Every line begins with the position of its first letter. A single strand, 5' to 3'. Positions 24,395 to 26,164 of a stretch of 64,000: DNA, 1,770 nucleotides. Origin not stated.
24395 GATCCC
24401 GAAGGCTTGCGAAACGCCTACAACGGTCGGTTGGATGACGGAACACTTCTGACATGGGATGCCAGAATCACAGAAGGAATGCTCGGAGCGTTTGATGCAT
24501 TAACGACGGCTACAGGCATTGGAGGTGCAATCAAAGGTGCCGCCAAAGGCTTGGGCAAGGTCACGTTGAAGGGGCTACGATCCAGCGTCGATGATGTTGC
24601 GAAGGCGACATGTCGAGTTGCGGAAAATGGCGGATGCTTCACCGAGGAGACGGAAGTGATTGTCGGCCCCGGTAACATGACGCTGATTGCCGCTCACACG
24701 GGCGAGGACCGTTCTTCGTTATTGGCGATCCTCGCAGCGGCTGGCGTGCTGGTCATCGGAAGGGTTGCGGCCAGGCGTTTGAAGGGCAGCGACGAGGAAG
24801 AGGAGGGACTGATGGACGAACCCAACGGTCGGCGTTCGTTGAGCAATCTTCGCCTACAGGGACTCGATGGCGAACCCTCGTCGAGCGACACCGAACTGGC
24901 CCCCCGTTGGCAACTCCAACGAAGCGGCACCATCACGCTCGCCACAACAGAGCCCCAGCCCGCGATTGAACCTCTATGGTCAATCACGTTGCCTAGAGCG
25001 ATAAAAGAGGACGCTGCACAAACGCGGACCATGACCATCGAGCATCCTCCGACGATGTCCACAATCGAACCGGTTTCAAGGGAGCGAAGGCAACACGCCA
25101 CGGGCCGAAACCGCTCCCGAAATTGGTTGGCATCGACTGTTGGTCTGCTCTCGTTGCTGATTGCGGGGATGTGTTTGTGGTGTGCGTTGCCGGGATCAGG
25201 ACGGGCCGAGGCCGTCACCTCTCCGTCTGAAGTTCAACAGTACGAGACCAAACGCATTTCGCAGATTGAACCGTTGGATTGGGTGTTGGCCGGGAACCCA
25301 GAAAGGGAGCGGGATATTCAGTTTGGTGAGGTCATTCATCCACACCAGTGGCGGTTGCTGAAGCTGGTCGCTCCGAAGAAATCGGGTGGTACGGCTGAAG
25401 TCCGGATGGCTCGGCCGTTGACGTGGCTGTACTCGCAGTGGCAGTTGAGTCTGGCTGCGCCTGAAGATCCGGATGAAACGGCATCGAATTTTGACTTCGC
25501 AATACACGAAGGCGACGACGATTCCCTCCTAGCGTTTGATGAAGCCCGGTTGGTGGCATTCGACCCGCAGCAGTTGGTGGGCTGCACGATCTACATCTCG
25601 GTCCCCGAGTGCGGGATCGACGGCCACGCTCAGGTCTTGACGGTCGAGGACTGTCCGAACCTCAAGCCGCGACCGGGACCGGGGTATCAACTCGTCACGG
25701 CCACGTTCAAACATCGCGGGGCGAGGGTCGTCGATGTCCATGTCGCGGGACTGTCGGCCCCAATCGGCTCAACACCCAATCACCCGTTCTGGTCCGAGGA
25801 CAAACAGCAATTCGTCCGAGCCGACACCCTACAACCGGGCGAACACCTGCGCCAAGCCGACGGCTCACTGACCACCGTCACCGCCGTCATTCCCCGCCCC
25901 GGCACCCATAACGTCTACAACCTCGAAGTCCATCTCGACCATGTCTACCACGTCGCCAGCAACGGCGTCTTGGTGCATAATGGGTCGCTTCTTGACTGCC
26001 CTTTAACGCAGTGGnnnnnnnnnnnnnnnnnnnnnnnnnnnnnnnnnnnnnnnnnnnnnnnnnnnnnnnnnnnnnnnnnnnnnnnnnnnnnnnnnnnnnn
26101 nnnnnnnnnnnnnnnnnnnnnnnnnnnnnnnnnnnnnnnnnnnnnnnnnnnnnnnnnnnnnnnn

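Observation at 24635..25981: HINT domain split by an insertion carrying two transmembrane helices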

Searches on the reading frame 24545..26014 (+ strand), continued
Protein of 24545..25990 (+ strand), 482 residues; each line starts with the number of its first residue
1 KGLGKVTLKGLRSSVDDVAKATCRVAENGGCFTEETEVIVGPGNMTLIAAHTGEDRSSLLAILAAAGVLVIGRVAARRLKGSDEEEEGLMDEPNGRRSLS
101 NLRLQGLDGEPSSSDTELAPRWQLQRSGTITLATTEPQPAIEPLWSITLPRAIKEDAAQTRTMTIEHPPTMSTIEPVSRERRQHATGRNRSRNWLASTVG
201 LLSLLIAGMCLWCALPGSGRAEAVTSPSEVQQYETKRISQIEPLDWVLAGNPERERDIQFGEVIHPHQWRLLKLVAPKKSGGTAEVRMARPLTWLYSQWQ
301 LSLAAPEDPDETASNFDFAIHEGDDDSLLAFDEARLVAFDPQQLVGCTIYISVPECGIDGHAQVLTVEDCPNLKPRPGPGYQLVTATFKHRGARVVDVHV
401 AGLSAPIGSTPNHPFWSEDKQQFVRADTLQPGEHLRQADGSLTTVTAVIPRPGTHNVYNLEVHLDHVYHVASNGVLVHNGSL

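Call 71: predict_structure(alignment_id=A7)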
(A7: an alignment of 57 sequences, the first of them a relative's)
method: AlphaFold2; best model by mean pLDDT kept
length: 636 residues; sequences in the alignment: 57
mean_pLDDT: 64.2   pTM: 0.47
mean pLDDT of the five models: 64.2, 64.2, 64.1, 63.6, 63.1
residues with pLDDT >= 90: 207; 70-90: 72; 50-70: 96; < 50: 261
segments of 3 or more residues with pLDDT < 50: 1-21, 43-53, 110-117, 124-261, 509-520, 523-559, 580-589, 604-614, 625-636
pLDDT, mean of each block of 10 residues (from residue 1): 31 35 61 55 46 60 76 81 83 75 64 45 45 33 40 37 30 32 31 30 30 33 35 39 39 42 72 94 85 65 94 97 92 97 96 97 98 97 93 98 96 92 96 95 96 97 97 95 95 95 75 41 42 36 35 35 59 56 44 62 47 52 45 29
secondary structure, 60 per line:
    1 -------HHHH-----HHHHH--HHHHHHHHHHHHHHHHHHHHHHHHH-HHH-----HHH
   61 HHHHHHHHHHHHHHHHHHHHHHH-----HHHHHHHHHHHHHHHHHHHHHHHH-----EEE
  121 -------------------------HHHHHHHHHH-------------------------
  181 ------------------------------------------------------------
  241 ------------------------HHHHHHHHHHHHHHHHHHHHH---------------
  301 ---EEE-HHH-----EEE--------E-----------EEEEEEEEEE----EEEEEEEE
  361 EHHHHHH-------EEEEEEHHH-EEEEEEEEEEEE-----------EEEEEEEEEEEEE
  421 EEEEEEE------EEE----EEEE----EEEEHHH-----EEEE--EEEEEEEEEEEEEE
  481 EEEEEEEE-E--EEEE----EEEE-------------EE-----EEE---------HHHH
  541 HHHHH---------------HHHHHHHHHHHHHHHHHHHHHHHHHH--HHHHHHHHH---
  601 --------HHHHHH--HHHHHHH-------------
elements in order: H8-11 H17-21 H24-48 H58-83 H89-112 E118-120 H146-155 H265-285 E304-306 E316-318 E339-348 E353-361 H362-367 E375-380 E385-396 E408-427 E434-436 E441-444 E449-452 E461-464 E467-488 E493-496 E501-504 E525-527 H537-545 H561-586 H589-597 H609-614 H617-623

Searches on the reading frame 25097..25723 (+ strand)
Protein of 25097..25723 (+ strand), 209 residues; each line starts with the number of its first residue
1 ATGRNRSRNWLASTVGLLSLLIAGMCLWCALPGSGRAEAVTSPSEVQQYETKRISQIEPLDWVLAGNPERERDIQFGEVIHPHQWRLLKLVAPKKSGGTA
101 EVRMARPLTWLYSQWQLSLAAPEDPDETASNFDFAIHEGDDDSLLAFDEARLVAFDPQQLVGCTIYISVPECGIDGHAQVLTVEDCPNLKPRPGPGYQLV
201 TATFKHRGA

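Call 59: search_protein_representatives(protein=window:25097-25723:+)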
Query: 209 residues. Proteins with E-value up to 0.001 (for the whole library): 643; up to 1e-10: 189; up to 1e-30: 9. The best 150 are listed.
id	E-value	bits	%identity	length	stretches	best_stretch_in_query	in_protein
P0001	6.3e-98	342.9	80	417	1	3-209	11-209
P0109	2.3e-91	321.4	76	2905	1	2-209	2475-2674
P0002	4.3e-78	278.0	68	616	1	3-209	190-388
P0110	2.1e-48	181.0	59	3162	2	2-116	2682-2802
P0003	8.8e-42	159.4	51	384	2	6-121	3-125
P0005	8.7e-41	156.1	56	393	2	17-119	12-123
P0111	2.3e-34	135.1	48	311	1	12-208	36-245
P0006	1.2e-33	132.8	46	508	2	47-209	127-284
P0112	3.4e-31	124.8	49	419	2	4-112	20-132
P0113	3.1e-29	118.4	48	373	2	160-209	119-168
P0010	6.9e-29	117.2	50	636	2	160-209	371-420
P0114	7.9e-29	117.0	44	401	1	49-207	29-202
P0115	1.3e-28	116.4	48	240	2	4-114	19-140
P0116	2.9e-28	115.2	39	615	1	51-207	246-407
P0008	4.9e-28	114.5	46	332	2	4-114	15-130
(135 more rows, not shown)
